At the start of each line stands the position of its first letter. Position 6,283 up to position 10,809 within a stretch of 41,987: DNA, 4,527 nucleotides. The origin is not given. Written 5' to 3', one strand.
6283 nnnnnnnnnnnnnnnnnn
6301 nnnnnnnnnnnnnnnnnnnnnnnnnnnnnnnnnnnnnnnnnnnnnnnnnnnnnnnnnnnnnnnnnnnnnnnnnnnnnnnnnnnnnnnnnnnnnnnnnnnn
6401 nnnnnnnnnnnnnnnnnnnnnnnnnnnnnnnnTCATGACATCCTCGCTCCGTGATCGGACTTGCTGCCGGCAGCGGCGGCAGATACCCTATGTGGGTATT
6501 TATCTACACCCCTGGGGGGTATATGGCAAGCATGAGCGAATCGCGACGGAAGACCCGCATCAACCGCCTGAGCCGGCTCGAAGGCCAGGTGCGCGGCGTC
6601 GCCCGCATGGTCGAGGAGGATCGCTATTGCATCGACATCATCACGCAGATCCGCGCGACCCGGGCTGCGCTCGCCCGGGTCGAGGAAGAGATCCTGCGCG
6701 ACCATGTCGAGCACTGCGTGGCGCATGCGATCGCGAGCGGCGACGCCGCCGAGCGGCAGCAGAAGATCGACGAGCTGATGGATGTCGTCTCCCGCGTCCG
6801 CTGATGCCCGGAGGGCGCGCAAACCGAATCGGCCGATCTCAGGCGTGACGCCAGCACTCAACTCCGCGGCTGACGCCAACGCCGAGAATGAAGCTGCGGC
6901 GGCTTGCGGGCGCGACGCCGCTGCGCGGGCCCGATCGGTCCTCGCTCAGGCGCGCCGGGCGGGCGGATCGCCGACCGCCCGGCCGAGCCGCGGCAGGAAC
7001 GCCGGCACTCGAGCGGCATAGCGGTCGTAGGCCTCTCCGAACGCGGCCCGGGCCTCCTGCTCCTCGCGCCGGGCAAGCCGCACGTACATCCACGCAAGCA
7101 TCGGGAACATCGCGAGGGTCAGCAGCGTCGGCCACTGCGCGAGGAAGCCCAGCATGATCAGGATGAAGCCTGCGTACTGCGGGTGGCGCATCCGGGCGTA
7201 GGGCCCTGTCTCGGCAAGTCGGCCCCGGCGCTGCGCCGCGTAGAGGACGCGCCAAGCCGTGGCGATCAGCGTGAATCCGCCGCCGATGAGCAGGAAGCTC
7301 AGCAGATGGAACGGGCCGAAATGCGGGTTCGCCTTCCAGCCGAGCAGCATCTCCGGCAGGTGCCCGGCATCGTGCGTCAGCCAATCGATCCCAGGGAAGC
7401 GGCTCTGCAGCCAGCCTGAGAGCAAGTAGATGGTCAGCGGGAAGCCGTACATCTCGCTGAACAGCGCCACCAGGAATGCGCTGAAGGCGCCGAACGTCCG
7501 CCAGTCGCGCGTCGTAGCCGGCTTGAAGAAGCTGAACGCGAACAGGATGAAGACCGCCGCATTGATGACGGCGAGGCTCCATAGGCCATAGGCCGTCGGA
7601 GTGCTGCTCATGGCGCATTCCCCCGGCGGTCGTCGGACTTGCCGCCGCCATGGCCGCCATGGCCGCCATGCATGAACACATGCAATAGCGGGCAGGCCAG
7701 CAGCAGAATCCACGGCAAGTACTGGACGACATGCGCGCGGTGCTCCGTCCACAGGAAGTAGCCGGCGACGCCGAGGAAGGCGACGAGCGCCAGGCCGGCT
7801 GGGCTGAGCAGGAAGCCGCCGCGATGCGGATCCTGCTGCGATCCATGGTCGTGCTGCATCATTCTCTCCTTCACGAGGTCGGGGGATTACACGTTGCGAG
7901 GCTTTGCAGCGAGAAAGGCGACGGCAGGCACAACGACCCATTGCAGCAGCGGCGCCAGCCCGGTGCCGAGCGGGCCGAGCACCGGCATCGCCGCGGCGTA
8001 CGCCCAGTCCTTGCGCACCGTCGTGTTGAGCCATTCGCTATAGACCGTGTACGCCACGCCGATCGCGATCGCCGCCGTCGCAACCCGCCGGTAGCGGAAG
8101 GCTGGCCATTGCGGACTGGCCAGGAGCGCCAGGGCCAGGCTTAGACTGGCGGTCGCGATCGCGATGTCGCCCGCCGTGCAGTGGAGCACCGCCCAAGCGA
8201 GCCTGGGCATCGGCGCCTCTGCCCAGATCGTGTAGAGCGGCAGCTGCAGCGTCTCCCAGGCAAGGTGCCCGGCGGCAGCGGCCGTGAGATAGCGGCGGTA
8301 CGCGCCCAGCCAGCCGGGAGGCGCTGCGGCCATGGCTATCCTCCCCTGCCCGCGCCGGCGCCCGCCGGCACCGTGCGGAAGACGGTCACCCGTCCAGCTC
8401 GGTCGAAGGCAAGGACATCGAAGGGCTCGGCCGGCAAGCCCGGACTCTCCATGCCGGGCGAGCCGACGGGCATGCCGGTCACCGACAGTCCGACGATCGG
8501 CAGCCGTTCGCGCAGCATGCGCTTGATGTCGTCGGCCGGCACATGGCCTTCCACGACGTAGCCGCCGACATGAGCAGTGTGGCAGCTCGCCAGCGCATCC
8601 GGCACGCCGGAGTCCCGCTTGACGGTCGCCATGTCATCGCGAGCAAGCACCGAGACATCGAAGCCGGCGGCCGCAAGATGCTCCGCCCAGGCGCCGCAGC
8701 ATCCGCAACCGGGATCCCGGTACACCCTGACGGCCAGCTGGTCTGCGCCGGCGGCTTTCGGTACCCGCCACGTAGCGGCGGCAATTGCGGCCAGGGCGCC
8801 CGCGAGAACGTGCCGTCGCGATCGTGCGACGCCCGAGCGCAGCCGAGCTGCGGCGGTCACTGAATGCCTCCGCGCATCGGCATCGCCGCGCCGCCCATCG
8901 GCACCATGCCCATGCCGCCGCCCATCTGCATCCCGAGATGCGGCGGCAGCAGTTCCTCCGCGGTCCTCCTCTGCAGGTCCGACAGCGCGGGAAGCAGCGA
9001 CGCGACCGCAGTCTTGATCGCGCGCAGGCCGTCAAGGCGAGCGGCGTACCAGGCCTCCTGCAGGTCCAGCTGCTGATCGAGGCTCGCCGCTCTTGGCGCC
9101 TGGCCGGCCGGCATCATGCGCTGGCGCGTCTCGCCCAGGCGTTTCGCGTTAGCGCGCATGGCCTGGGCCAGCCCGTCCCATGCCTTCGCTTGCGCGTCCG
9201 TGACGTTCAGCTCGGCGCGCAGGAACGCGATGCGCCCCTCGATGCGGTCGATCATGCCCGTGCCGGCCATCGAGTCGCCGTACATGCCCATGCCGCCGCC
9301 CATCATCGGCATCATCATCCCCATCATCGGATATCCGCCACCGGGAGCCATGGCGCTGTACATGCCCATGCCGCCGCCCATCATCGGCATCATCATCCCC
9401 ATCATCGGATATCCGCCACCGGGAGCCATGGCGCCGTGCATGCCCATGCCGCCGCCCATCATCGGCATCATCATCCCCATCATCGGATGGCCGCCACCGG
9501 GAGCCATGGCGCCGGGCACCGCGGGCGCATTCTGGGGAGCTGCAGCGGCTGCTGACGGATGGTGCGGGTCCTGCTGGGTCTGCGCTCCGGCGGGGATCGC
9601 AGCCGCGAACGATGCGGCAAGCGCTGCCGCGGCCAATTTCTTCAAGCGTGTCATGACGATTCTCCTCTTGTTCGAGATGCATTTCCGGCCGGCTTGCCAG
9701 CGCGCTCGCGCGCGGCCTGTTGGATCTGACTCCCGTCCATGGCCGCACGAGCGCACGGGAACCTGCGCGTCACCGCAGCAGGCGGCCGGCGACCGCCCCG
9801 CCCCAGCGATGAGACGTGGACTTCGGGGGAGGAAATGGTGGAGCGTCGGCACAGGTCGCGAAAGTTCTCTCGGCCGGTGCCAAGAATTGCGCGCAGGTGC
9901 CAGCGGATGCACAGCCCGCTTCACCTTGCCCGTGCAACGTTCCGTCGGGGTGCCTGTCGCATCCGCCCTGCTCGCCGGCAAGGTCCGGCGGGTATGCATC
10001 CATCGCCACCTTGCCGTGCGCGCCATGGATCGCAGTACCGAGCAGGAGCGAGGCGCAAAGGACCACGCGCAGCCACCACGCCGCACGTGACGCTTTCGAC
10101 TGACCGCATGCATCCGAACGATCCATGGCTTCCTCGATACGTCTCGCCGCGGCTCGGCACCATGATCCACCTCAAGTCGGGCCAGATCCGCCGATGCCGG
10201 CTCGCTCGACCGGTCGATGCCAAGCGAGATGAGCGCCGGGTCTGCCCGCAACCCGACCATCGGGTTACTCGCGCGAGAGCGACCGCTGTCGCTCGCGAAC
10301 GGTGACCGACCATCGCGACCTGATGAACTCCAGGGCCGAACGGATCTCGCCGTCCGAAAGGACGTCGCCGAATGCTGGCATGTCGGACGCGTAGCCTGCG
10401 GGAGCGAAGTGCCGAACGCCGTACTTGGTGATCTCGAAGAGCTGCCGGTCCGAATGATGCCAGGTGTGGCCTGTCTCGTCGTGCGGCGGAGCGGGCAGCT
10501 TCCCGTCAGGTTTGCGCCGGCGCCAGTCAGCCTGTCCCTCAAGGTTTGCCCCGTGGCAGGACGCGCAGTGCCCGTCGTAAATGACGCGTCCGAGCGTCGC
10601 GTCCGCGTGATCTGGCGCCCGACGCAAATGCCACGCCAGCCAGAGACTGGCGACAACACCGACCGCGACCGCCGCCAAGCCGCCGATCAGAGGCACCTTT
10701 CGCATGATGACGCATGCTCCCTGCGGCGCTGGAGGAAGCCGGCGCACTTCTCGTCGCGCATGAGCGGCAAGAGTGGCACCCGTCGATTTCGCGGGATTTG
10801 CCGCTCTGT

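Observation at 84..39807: The window is essentially one complete 39.7-kb Tn7-like transposon with exact ends and a 5-bp duplication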

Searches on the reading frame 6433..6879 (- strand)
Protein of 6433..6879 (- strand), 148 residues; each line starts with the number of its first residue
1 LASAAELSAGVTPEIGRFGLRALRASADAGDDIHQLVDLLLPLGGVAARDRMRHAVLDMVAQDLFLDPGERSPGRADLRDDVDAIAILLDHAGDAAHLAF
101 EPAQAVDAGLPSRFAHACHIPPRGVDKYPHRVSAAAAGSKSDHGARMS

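Call 63: search_protein_families(library=pfam, proteins=[window:6433-6879:-], max_evalue=1)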
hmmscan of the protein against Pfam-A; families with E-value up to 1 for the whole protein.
window:6433-6879:- (148 aa): 0 families

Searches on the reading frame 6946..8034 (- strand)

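Call 11: search_protein_families(library=pfam, proteins=[window:6946-8034:-], max_evalue=0.01)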
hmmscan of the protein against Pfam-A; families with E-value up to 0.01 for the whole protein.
window:6946-8034:- (362 aa): 3 families
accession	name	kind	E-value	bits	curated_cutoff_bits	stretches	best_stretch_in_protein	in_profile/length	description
PF04140.19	ICMT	-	6.7e-06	26.9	24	1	261-325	23-90/95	Isoprenylcysteine carboxyl methyltransferase (ICMT) family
PF04191.18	PEMT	-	8.2e-06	26.6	25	1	270-334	39-104/105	Phospholipid methyltransferase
PF01222.22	ERG4_ERG24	-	0.0032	16.7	27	0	270-344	348-424/432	Ergosterol biosynthesis ERG4/ERG24 family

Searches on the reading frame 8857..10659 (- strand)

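Call 11: search_protein_families(library=pfam, proteins=[window:8857-10659:-], max_evalue=0.01)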
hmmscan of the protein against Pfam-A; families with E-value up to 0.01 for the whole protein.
window:8857-10659:- (600 aa): 1 family
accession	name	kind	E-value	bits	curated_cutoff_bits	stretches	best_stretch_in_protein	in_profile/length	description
PF07813.17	LTXXQ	-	4.1e-12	47.1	24.3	1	473-570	2-99/100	LTXXQ motif family protein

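Call 74: search_protein_families(library=ncbifam, proteins=[window:8857-10659:-], max_evalue=0.00001)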
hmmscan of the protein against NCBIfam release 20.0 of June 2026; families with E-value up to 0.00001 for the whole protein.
window:8857-10659:- (600 aa): 0 families
